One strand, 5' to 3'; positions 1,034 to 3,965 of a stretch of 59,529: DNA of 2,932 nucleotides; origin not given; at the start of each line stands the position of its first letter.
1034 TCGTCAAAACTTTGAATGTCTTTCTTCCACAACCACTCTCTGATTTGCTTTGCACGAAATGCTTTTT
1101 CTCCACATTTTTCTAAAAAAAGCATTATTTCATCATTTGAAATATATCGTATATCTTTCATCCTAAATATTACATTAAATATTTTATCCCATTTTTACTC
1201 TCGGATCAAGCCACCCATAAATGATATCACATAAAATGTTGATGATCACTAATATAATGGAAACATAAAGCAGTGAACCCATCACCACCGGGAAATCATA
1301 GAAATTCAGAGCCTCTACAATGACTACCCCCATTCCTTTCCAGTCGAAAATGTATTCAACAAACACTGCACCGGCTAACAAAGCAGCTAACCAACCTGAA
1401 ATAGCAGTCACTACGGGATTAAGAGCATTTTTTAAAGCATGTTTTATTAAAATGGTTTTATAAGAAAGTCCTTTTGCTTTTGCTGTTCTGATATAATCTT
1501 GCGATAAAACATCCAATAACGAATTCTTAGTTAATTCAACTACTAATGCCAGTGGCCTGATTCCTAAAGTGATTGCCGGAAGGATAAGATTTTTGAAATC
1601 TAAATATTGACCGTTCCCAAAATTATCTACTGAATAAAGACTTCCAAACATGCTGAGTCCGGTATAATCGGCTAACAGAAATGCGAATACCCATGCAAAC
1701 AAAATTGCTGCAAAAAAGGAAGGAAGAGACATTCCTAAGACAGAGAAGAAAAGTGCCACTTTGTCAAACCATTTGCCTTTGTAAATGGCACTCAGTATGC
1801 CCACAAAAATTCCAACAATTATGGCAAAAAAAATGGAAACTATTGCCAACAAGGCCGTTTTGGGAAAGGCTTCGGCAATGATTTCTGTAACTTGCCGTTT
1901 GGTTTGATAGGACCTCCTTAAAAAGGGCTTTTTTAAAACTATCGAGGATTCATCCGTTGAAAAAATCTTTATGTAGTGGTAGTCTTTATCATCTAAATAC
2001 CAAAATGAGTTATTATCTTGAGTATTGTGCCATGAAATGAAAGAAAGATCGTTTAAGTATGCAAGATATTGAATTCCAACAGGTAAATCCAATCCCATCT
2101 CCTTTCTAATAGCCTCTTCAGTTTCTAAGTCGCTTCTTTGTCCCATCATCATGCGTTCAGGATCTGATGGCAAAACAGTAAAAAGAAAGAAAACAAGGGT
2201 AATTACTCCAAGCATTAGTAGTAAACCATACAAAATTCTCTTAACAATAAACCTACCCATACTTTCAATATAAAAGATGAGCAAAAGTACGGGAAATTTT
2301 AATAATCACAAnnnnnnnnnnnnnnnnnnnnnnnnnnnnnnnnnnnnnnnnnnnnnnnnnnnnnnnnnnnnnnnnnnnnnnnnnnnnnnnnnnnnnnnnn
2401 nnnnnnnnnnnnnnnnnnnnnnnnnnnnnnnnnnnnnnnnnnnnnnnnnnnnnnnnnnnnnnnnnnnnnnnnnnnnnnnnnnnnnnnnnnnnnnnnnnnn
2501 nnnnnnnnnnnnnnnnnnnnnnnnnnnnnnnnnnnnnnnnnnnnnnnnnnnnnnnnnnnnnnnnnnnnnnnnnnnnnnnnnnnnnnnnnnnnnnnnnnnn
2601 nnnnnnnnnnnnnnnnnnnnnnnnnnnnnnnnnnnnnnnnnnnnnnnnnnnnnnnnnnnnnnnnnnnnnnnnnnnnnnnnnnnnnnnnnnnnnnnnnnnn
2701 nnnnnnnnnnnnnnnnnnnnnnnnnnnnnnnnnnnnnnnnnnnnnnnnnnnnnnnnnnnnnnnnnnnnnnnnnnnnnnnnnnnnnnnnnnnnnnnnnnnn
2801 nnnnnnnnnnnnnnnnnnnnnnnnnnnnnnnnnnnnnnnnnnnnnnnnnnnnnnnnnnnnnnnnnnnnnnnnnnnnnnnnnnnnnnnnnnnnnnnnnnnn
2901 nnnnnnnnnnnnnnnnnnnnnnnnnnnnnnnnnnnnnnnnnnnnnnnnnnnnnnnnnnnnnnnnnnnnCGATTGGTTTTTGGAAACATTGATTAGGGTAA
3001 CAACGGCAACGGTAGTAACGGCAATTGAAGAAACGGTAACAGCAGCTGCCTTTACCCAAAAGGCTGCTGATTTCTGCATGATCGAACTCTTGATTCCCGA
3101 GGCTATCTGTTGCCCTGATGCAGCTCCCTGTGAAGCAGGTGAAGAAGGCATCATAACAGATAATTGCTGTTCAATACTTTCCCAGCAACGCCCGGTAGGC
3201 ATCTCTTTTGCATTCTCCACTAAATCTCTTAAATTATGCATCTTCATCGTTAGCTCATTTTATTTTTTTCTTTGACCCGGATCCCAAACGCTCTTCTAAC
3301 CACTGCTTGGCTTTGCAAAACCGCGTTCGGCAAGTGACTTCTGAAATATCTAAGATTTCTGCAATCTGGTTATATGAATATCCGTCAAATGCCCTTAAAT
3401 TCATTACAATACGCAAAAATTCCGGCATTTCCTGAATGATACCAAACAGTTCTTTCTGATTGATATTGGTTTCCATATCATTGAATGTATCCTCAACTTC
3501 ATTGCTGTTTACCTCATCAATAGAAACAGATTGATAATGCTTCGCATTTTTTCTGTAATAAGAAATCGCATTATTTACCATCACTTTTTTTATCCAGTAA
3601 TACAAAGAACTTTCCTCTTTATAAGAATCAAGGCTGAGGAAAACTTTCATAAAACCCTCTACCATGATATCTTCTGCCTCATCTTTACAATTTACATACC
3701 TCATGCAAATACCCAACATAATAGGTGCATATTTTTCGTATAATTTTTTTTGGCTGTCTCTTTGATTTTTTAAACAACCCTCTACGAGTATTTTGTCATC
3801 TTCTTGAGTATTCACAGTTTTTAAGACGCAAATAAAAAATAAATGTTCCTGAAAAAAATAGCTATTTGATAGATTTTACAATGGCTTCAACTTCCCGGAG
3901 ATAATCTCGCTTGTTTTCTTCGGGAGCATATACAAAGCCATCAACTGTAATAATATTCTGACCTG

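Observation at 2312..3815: ECF sigma factor paired with an inner-membrane anti-sigma-like protein that ends in a T9SS type-B sorting domain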

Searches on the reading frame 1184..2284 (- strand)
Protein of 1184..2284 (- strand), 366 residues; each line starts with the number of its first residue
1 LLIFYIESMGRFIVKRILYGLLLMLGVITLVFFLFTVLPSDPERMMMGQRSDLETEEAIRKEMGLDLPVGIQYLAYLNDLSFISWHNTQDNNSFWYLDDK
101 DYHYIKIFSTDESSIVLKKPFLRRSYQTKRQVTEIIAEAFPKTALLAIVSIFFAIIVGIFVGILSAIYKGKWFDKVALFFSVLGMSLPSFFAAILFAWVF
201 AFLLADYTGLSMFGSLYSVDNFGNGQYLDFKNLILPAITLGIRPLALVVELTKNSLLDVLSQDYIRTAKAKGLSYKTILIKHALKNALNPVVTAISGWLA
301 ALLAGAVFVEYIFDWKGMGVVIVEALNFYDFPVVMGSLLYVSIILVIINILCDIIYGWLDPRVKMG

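Call 3: search_protein_families(library=pfam, proteins=[window:1184-2284:-], max_evalue=1)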
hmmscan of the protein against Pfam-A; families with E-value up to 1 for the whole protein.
window:1184-2284:- (366 aa): 5 families
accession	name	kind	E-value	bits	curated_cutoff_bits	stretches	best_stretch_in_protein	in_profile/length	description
PF00528.27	BPD_transp_1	-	4e-38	131.4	26.4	1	158-364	1-183/184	Binding-protein-dependent transport system inner membrane component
PF19300.4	BPD_transp_1_N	-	1.1e-16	61.4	23.8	1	9-80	1-72/114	Binding-prot-dependent transport system membrane comp, N-term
PF09605.15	Trep_Strep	-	0.0048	17.4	28.7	1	287-357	26-96/185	Hypothetical bacterial integral membrane protein (Trep_Strep)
PF04763.17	DUF562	-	0.22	11.4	25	1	97-138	44-85/146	Protein of unknown function (DUF562)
PF02002.24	TFIIE_alpha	-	0.25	11.7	22.9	1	55-96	29-70/105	TFIIE alpha subunit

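Call 4: search_protein_families(library=ncbifam, proteins=[window:1184-2284:-], max_evalue=1)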
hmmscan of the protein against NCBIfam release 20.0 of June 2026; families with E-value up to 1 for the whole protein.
window:1184-2284:- (366 aa): 22 families
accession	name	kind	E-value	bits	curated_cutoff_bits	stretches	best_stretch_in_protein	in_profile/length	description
NF045470.1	Opp2B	equivalog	3.5e-70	236.5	350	2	124-364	75-300/300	nickel ABC transporter permease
NF045471.1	Opp3B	equivalog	8.2e-59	199.5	480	2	125-365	78-304/308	oligopeptide ABC transporter permease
NF011661.0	PRK15081.1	equivalog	1.1e-58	199.1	463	2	123-364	78-304/306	glutathione ABC transporter permease GsiC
NF045469.1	Opp1B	equivalog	1.8e-55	188.6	380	2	124-364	83-307/307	nickel/cobalt ABC transporter permease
NF045472.1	Opp4B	equivalog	7.6e-54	183.1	450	2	123-364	79-319/319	oligopeptide ABC transporter permease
NF008161.0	PRK10914.1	equivalog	3.9e-53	180.8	590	2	127-364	83-336/339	dipeptide ABC transporter permease DppB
TIGR02789.1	nickel_nikB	equivalog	3.7e-50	171.1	447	2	124-364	82-307/314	nickel ABC transporter permease subunit NikB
NF007677.0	PRK10352.1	equivalog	1.5e-43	149.1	433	2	124-365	82-308/314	nickel ABC transporter permease subunit NikB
NF007008.0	PRK09471.1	equivalog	3.6e-42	144.9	388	2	130-364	84-305/306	oligopeptide ABC transporter permease OppB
NF043081.1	MMSYN1_0165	equivalog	4.6e-34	118.1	350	1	11-365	38-386/388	oligopeptide ABC transporter permease OppB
NF011690.0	PRK15110.1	equivalog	9.8e-34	117.2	432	2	231-357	181-307/321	putrescine export ABC transporter permease SapB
NF011712.0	PRK15133.1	subfamily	9.5e-29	100.5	445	1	130-364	123-360/364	microcin C ABC transporter permease YejB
NF045474.1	Opp2C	equivalog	1.3e-07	31.5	300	2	142-200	41-98/236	nickel transporter permease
NF045476.1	Opp4C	equivalog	2.6e-06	26.9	350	1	145-321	81-224/278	oligopeptide ABC transporter permease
NF045473.1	Opp1C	equivalog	4.2e-05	23.1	350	1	238-361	135-265/267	nickel/cobalt ABC transporter permease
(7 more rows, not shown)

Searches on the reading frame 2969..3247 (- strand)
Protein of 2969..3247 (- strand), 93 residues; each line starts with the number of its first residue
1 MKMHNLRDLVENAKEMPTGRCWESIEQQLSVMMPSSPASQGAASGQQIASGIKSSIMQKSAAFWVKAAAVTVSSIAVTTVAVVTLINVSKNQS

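Call 58: find_homologous_proteins(query=A3, max_evalue=10)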
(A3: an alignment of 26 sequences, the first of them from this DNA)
Query A3 (26 sequences) (93 aa, profile of the alignment): 2 proteins with E <= 10 among 4972 candidates.
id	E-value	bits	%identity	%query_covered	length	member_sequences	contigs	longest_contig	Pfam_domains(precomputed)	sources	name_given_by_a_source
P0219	9.6e-21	92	16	59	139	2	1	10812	-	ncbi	-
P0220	1.0e-7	50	28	43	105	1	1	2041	-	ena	-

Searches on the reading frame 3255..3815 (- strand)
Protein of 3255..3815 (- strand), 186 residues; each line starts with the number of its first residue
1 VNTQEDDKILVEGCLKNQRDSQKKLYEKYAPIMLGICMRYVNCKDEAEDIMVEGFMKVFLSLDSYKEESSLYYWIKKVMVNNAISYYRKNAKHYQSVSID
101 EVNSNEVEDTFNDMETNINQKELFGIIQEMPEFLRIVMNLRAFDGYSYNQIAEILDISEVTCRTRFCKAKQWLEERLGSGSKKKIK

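Call 3: search_protein_families(library=pfam, proteins=[window:3255-3815:-], max_evalue=1)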
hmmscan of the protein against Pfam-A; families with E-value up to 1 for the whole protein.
window:3255-3815:- (186 aa): 8 families
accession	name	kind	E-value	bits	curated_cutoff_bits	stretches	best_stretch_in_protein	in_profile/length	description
PF04542.20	Sigma70_r2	-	6.8e-14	51.9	24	1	25-92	1-70/71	Sigma-70 region 2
PF08281.18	Sigma70_r4_2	-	3.3e-11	43.1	25.7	1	126-173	7-54/54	Sigma-70, region 4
PF07638.17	Sigma70_ECF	-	5.9e-06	26.7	21.1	1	93-177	102-183/185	ECF sigma factor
PF04545.22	Sigma70_r4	-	0.00037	20.4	24.1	1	127-164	2-39/50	Sigma-70, region 4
PF13384.12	HTH_23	-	0.014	15.6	24.6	1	135-163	9-35/50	Homeodomain-like domain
PF13518.12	HTH_28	-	0.026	15.1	25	1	140-163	7-30/52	Helix-turn-helix domain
PF00196.25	GerE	-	0.036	14.1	23.5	1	143-162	15-34/57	Bacterial regulatory proteins, luxR family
PF13921.12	Myb_DNA-bind_6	-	0.069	13.8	22.9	0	143-168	16-41/60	Myb-like DNA-binding domain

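Call 4: search_protein_families(library=ncbifam, proteins=[window:3255-3815:-], max_evalue=1)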
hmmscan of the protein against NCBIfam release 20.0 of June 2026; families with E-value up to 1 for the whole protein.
window:3255-3815:- (186 aa): 106 families (the best 25 are shown)
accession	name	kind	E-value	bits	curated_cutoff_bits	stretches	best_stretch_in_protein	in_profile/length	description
TIGR02937.1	sigma70-ECF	superfamily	3.2e-27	95.2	42.9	1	22-177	3-165/165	sigma-70 family RNA polymerase sigma factor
TIGR02939.1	RpoE_Sigma70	equivalog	6.3e-23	81.8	236.15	1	2-177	2-186/190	RNA polymerase sigma factor RpoE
NF008888.0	PRK11922.1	equivalog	4.7e-22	78.7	204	1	3-178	13-197/231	RNA polymerase sigma factor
TIGR02950.1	SigM_subfam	subfamily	4.8e-22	78.5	147.95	1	24-176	4-157/159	RNA polymerase sigma factor, SigM family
TIGR02985.1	Sig70_bacteroi1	subfamily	5.4e-22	78.7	126.4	1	23-177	4-162/162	RNA polymerase sigma-70 factor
NF007216.0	PRK09638.1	equivalog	6.8e-21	74.8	194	1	4-176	2-173/180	RNA polymerase sigma factor SigY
NF006930.0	PRK09415.1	subfamily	1.1e-20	74.2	198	1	17-177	13-175/179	RNA polymerase factor sigma C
NF058625.1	sigma_PG0214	equivalog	1.4e-20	73.7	130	1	32-183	16-167/170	GFO_1088 family ECF-type sigma factor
NF009195.0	PRK12543.1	subfamily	8.6e-18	64.5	197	1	3-175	3-176/192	RNA polymerase sigma factor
NF053879.1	RNAPolSigSigVBac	equivalog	1.1e-17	64.2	190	1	36-177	20-155/160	RNA polymerase sigma factor SigV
NF007223.0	PRK09641.1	equivalog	1.1e-16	61.2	209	1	11-178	9-185/187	RNA polymerase sigma factor SigW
NF009171.0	PRK12518.1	equivalog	1.6e-16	60.7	208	1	3-175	10-182/191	RNA polymerase sigma factor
NF009174.0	PRK12522.1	equivalog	4e-16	59.5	217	1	23-177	6-167/175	RNA polymerase sigma factor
TIGR02983.1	SigE-fam_strep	subfamily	4.7e-16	59.1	141.55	1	18-178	4-159/162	SigE family RNA polymerase sigma factor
TIGR02954.1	Sig70_famx3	hypoth_equivalog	1.8e-15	57.1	188.5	1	10-178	6-168/170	RNA polymerase sigma-70 factor, TIGR02954 family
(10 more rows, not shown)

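Call 62: search_solved_structures(query=window:3255-3815:-, max_evalue=0.00001)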
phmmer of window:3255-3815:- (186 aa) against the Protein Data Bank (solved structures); distinct sequences matched with E-value up to 0.00001: 15.
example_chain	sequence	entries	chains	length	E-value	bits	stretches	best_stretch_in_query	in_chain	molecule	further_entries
1or7_A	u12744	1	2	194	1.8e-19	73.8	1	2-176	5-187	RNA polymerase sigma-E factor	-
6jbq_F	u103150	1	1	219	2.7e-19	73.2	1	2-176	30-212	ECF RNA polymerase sigma-E factor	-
6in7_B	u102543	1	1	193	6.5e-19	72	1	1-177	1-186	RNA polymerase sigma-H factor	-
8z6g_B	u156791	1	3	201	6.9e-19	71.9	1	1-177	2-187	RNA polymerase sigma factor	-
6jcy_F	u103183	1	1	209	1.4e-09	41.6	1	34-175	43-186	ECF RNA polymerase sigma factor SigH,ECF RNA polymerase sigma factor SigE,ECF RNA polymera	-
5wuq_A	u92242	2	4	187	5.5e-09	39.7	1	15-177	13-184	ECF RNA polymerase sigma factor SigW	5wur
2map_A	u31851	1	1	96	8.2e-09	39.1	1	2-89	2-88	RNA polymerase sigma factor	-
2mao_A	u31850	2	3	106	9e-09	39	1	2-91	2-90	RNA polymerase sigma factor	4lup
5zx2_F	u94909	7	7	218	1.6e-08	38.1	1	34-175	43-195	ECF RNA polymerase sigma factor SigH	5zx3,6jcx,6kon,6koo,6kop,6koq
2h27_A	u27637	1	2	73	8e-07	32.6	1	122-176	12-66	RNA polymerase Sigma E factor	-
9n9q_C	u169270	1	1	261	1.8e-06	31.4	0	24-113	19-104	RpoE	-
9m9d_F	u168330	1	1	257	6e-06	29.8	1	24-178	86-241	ECF RNA polymerase sigma factor SigE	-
9m9e_F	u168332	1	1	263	6.4e-06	29.7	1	24-178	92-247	ECF RNA polymerase sigma factor SigE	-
9m98_F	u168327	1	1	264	6.4e-06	29.7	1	24-178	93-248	ECF RNA polymerase sigma factor SigE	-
5or5_A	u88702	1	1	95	8.2e-06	29.3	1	2-87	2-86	ECF RNA polymerase sigma-E factor,ECF RNA polymerase sigma factor SigW,ECF RNA polymerase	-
